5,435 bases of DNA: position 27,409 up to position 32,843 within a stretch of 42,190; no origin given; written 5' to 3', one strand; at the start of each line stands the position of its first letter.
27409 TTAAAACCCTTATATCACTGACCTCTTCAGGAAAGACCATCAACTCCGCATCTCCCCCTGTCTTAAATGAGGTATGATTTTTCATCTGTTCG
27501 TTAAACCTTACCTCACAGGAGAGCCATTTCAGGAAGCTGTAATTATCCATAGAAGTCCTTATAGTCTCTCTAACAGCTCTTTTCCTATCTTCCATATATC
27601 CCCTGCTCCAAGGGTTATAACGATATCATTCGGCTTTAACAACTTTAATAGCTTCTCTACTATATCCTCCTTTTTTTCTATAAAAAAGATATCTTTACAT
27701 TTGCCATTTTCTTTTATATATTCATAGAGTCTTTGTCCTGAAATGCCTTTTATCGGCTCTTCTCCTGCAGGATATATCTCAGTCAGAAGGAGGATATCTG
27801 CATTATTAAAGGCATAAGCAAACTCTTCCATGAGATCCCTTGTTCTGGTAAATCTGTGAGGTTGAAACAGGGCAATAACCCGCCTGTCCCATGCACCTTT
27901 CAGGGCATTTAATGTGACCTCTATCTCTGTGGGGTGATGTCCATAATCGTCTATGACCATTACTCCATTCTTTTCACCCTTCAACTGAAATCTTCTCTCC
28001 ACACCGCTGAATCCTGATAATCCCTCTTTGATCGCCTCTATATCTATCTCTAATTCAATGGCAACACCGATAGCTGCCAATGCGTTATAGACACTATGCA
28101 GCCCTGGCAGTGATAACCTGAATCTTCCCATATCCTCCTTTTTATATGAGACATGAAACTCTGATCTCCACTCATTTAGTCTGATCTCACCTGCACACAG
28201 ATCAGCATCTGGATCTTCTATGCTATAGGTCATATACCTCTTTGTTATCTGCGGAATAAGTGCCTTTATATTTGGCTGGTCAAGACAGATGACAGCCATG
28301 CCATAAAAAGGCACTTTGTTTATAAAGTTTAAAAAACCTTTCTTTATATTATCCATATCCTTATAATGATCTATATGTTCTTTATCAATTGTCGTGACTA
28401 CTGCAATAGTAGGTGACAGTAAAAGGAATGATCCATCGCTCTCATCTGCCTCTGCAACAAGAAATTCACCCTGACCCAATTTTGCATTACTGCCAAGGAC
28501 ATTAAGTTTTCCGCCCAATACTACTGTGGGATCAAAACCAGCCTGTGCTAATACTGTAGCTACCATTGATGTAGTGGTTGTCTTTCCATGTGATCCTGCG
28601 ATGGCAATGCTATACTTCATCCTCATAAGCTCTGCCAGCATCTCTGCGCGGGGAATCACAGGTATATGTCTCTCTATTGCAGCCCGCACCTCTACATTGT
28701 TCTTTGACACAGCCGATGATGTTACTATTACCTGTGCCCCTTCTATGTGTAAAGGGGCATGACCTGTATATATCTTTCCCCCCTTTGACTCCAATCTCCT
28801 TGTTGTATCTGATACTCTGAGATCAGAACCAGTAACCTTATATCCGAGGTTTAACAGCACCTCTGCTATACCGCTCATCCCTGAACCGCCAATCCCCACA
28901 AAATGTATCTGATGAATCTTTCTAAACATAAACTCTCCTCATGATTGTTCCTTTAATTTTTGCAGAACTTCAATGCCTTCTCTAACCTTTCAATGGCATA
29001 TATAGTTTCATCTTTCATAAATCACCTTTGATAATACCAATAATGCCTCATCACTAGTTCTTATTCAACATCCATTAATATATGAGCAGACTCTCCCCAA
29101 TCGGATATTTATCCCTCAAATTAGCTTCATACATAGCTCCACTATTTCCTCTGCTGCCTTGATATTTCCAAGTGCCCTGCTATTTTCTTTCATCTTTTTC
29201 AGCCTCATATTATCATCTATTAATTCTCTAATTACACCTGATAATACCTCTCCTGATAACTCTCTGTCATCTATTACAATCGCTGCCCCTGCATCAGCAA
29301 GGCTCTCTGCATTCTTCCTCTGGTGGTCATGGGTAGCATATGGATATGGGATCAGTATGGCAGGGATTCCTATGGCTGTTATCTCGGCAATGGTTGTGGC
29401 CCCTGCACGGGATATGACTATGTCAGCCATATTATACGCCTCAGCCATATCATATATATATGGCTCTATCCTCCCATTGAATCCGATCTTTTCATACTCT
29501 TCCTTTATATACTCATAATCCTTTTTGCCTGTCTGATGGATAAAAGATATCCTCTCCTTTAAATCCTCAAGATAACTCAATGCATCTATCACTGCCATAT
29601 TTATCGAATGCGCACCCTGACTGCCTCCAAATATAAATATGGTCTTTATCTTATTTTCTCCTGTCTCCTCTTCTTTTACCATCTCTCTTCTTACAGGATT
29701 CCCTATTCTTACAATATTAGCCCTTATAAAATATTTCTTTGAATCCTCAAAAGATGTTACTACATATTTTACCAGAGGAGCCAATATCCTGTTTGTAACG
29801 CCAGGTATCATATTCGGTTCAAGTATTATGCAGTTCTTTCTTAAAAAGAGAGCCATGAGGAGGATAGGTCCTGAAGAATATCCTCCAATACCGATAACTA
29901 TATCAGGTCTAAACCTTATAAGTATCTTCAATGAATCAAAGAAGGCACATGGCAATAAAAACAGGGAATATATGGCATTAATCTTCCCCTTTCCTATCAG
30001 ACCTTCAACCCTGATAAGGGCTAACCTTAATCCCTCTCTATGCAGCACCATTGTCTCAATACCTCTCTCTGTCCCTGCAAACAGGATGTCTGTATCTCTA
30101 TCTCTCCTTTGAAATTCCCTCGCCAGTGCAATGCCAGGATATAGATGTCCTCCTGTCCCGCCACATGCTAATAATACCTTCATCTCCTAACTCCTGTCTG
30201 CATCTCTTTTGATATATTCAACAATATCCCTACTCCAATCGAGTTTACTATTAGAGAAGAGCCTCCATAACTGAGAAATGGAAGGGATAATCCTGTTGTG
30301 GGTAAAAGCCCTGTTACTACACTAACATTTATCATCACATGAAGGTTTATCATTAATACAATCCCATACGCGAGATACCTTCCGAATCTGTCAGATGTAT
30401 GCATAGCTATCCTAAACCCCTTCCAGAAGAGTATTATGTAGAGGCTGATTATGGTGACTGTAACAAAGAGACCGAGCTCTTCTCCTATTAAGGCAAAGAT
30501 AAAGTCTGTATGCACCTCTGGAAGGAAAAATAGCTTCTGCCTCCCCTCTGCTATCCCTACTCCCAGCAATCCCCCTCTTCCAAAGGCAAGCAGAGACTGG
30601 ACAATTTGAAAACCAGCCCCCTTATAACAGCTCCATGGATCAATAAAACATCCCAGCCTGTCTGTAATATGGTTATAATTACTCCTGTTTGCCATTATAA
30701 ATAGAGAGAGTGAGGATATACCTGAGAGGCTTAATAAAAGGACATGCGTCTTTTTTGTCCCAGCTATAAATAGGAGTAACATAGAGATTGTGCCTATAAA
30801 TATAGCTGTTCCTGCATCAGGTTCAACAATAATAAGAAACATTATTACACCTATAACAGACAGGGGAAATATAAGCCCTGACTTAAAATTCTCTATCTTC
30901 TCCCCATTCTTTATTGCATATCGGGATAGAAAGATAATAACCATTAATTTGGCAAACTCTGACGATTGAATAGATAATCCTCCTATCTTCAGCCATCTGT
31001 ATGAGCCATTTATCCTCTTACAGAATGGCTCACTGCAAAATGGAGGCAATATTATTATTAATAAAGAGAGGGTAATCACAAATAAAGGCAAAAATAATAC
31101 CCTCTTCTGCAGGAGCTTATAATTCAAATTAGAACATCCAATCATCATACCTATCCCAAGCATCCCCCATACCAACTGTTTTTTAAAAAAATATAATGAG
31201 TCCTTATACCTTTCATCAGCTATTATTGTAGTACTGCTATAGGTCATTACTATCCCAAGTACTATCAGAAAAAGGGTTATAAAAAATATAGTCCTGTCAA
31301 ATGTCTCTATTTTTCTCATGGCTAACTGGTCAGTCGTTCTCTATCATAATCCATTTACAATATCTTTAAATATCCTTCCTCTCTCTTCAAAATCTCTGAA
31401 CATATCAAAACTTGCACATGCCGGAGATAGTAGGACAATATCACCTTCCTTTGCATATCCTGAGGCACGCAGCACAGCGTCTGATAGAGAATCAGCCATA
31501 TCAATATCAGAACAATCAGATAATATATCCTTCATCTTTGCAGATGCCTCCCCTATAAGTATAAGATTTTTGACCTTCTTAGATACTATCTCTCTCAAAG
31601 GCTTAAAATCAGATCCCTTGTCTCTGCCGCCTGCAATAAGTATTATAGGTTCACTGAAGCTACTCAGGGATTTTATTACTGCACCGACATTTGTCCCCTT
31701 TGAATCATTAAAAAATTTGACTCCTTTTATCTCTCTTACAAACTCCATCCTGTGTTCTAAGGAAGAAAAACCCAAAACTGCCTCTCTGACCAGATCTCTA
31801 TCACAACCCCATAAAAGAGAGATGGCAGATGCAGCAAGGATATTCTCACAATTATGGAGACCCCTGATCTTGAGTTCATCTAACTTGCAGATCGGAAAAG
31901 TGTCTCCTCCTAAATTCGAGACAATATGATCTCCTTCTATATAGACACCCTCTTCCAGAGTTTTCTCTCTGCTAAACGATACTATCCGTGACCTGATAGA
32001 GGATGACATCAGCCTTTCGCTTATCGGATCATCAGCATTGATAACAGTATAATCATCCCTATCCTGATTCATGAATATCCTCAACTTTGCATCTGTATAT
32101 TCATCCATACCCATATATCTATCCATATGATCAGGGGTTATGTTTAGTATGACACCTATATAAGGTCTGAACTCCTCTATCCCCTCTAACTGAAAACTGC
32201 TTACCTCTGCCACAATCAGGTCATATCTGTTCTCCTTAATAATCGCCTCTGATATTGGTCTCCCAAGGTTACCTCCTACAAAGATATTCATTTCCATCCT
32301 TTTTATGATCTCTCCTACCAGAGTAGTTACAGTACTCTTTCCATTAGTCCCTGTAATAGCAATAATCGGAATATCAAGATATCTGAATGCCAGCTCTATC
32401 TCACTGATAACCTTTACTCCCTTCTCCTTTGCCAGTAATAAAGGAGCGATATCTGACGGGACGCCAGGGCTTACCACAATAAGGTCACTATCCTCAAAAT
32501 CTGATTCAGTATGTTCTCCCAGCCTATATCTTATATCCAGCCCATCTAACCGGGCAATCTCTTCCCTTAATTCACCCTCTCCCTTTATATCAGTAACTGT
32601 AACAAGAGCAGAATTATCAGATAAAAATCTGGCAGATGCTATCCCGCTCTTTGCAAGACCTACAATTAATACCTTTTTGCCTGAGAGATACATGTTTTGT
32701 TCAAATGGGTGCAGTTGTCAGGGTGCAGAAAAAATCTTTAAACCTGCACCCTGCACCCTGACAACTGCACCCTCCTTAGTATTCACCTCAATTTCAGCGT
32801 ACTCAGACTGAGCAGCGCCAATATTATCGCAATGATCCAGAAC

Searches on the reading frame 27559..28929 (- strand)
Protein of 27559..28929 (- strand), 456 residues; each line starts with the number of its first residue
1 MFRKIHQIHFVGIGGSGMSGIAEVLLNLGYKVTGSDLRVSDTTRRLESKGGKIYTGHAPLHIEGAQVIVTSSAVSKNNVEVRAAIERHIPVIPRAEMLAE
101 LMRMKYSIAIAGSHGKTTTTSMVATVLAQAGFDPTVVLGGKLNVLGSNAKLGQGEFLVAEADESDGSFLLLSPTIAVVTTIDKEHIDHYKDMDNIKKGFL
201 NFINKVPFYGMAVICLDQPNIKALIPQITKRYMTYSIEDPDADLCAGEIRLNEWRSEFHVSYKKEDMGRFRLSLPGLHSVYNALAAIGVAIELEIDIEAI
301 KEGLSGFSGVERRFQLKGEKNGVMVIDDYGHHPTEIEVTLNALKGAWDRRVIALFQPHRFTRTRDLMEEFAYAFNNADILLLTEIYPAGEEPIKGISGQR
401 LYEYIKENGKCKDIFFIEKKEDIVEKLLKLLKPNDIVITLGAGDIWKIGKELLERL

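Call 14: search_protein_families(library=ncbifam, proteins=[window:27559-28929:-], max_evalue=0.00001)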
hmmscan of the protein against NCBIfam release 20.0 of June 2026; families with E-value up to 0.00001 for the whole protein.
window:27559-28929:- (456 aa): 24 families
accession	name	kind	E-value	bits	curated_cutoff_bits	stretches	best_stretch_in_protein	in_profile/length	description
TIGR01082.1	murC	equivalog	1.6e-166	554.8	335.1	1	7-452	1-448/449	UDP-N-acetylmuramate--L-alanine ligase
NF011171.0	PRK14573.1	equivalog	2.5e-110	369.7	1015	1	4-452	3-444/809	bifunctional UDP-N-acetylmuramate--L-alanine ligase/D-alanine--D-alanine ligase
TIGR01081.1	mpl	equivalog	8.9e-62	209.5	388.7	1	7-381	1-383/448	UDP-N-acetylmuramate:L-alanyl-gamma-D-glutamyl-meso-diaminopimelate ligase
NF001126.0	PRK00139.1-4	equivalog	2.1e-36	125.5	373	1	175-444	196-459/486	UDP-N-acetylmuramoyl-L-alanyl-D-glutamate--2,6-diaminopimelate ligase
NF053645.1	pMurC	equivalog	7.8e-36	123.8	560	2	237-349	281-391/492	pseudomurein biosynthesis peptide ligase pMurC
TIGR01087.1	murD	equivalog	9.6e-34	117.2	211.95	1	8-348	2-340/441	UDP-N-acetylmuramoyl-L-alanine--D-glutamate ligase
NF001124.0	PRK00139.1-2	equivalog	1.5e-31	109.7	476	1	174-443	200-468/500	UDP-N-acetylmuramoyl-L-alanyl-D-glutamate--2,6-diaminopimelate ligase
TIGR01143.1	murF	subfamily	9.9e-30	103.8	288.6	1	64-345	33-320/418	UDP-N-acetylmuramoyl-tripeptide--D-alanyl-D-alanine ligase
TIGR01085.1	murE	subfamily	5.6e-28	98.1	257.3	1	175-444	180-448/472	UDP-N-acetylmuramyl-tripeptide synthetase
NF008896.0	PRK11929.1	equivalog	1.5e-26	92.6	1023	1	175-443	204-474/965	bifunctional UDP-N-acetylmuramoyl-L-alanyl-D-glutamate--2,6-diaminopimelate ligase MurE/UDP-N-acetylmuramoyl-tripeptide--D-alanyl-D-alanine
NF053648.1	pMurE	equivalog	1.5e-20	73.4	600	1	171-373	188-377/464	pseudomurein biosynthesis peptide ligase pMurE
NF053646.1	pMurD1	equivalog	2.7e-19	69.2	610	2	175-443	187-442/465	pseudomurein biosynthesis peptide ligase pMurD1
NF001123.0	PRK00139.1-1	equivalog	2.2e-15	56.3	586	1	174-443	198-465/493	UDP-N-acetylmuramoyl-L-alanyl-D-glutamate--2,6-diaminopimelate ligase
NF008041.0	PRK10773.1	equivalog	1.8e-14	53.3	551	1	108-329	103-334/453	UDP-N-acetylmuramoyl-tripeptide--D-alanyl-D-alanine ligase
NF010623.0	PRK14016.1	subfamily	2.6e-13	49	877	1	175-440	568-849/871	cyanophycin synthetase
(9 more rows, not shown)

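Call 15: find_homologous_proteins(query=window:27559-28929:-, max_evalue=1e-40)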
Query window:27559-28929:- (456 aa): 8000 proteins with E <= 1e-40 among 8000 candidates; the best 120 are listed.
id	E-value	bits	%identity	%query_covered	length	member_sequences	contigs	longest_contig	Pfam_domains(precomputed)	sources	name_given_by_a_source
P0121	0.0e+0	1020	100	100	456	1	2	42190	PF02875.27,PF08245.19,PF01225.31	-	-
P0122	1.7e-203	694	68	100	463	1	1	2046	PF02875.27,PF08245.19,PF01225.31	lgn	-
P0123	9.0e-201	685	67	100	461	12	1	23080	PF02875.27,PF08245.19,PF01225.31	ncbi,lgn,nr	ncbi:MAG: UDP-N-acetylmuramate--L-alanine ligase [Nitrospirae bacterium]|nr:UDP-N-acetylmuramate--L-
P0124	9.7e-201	685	67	100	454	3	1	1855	PF02875.27,PF08245.19,PF01225.31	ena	-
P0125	2.2e-199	681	66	100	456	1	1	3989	PF02875.27,PF08245.19,PF01225.31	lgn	-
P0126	2.8e-199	680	66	100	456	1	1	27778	PF02875.27,PF08245.19,PF01225.31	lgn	-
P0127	3.8e-199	680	66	100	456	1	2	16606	PF02875.27,PF08245.19,PF01225.31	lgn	-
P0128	1.6e-197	675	66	100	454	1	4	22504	PF02875.27,PF08245.19,PF01225.31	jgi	-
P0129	1.1e-196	672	66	100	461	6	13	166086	PF02875.27,PF08245.19,PF01225.31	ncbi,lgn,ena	ncbi:MAG: UDP-N-acetylmuramate--L-alanine ligase [Nitrospirota bacterium]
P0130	1.3e-196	672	65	100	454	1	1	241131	PF02875.27,PF08245.19,PF01225.31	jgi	jgi:UDP-N-acetylmuramate--alanine ligase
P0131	1.7e-196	671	66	100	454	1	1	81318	PF02875.27,PF08245.19,PF01225.31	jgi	jgi:UDP-N-acetylmuramate--alanine ligase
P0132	2.5e-196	671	66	100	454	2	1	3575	PF02875.27,PF08245.19,PF01225.31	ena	-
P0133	2.4e-195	667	66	100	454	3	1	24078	PF02875.27,PF08245.19,PF01225.31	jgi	jgi:UDP-N-acetylmuramate--alanine ligase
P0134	1.0e-194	665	65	100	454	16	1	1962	PF02875.27,PF08245.19,PF01225.31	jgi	jgi:UDP-N-acetylmuramate--alanine ligase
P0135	4.3e-194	663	65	100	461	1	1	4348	PF02875.27,PF08245.19,PF01225.31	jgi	jgi:UDP-N-acetylmuramate--alanine ligase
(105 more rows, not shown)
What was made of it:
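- MurC's best named hits are Nitrospirae/Nitrospirota at 64-67% identity (call 15). The host's MurC finds nothing above 68% (call 15).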

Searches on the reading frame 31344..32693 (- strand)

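Call 14: search_protein_families(library=ncbifam, proteins=[window:31344-32693:-], max_evalue=0.00001)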
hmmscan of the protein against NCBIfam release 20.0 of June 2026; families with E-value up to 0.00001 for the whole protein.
window:31344-32693:- (449 aa): 21 families
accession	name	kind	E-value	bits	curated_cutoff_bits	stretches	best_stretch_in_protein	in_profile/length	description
TIGR01087.1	murD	equivalog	5.9e-134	447.5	211.95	1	7-447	1-440/441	UDP-N-acetylmuramoyl-L-alanine--D-glutamate ligase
TIGR01082.1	murC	equivalog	7.2e-33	114.3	335.1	1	11-330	5-322/449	UDP-N-acetylmuramate--L-alanine ligase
NF053645.1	pMurC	equivalog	1.8e-31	109.4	560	1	20-245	14-248/492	pseudomurein biosynthesis peptide ligase pMurC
NF053647.1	pMurD2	equivalog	3.6e-31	108.5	550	1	7-240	2-231/405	pseudomurein biosynthesis peptide ligase pMurD2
NF053646.1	pMurD1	equivalog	2.5e-28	99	610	1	7-353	2-355/465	pseudomurein biosynthesis peptide ligase pMurD1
NF001126.0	PRK00139.1-4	equivalog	1e-26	93.5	373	1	153-334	168-351/486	UDP-N-acetylmuramoyl-L-alanyl-D-glutamate--2,6-diaminopimelate ligase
NF008896.0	PRK11929.1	equivalog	1.1e-22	79.8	1023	1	108-243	112-268/965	bifunctional UDP-N-acetylmuramoyl-L-alanyl-D-glutamate--2,6-diaminopimelate ligase MurE/UDP-N-acetylmuramoyl-tripeptide--D-alanyl-D-alanine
TIGR01143.1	murF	subfamily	6.4e-22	78.1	288.6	1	107-421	73-402/418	UDP-N-acetylmuramoyl-tripeptide--D-alanyl-D-alanine ligase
TIGR01085.1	murE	subfamily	1.9e-21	76.5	257.3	1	153-323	152-330/472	UDP-N-acetylmuramyl-tripeptide synthetase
NF001124.0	PRK00139.1-2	equivalog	4.1e-20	72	476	1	152-352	172-381/500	UDP-N-acetylmuramoyl-L-alanyl-D-glutamate--2,6-diaminopimelate ligase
TIGR02068.2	cya_phycin_syn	equivalog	3.4e-18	65.1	850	1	106-316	477-723/862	cyanophycin synthetase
NF001123.0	PRK00139.1-1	equivalog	2.7e-16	59.3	586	1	155-422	173-461/493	UDP-N-acetylmuramoyl-L-alanyl-D-glutamate--2,6-diaminopimelate ligase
NF010623.0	PRK14016.1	subfamily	2.7e-16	58.9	877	1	104-386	476-799/871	cyanophycin synthetase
NF011171.0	PRK14573.1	equivalog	2.4e-14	52.2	1015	1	21-330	21-321/809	bifunctional UDP-N-acetylmuramate--L-alanine ligase/D-alanine--D-alanine ligase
NF053648.1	pMurE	equivalog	2.7e-14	52.8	600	1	111-320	101-325/464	pseudomurein biosynthesis peptide ligase pMurE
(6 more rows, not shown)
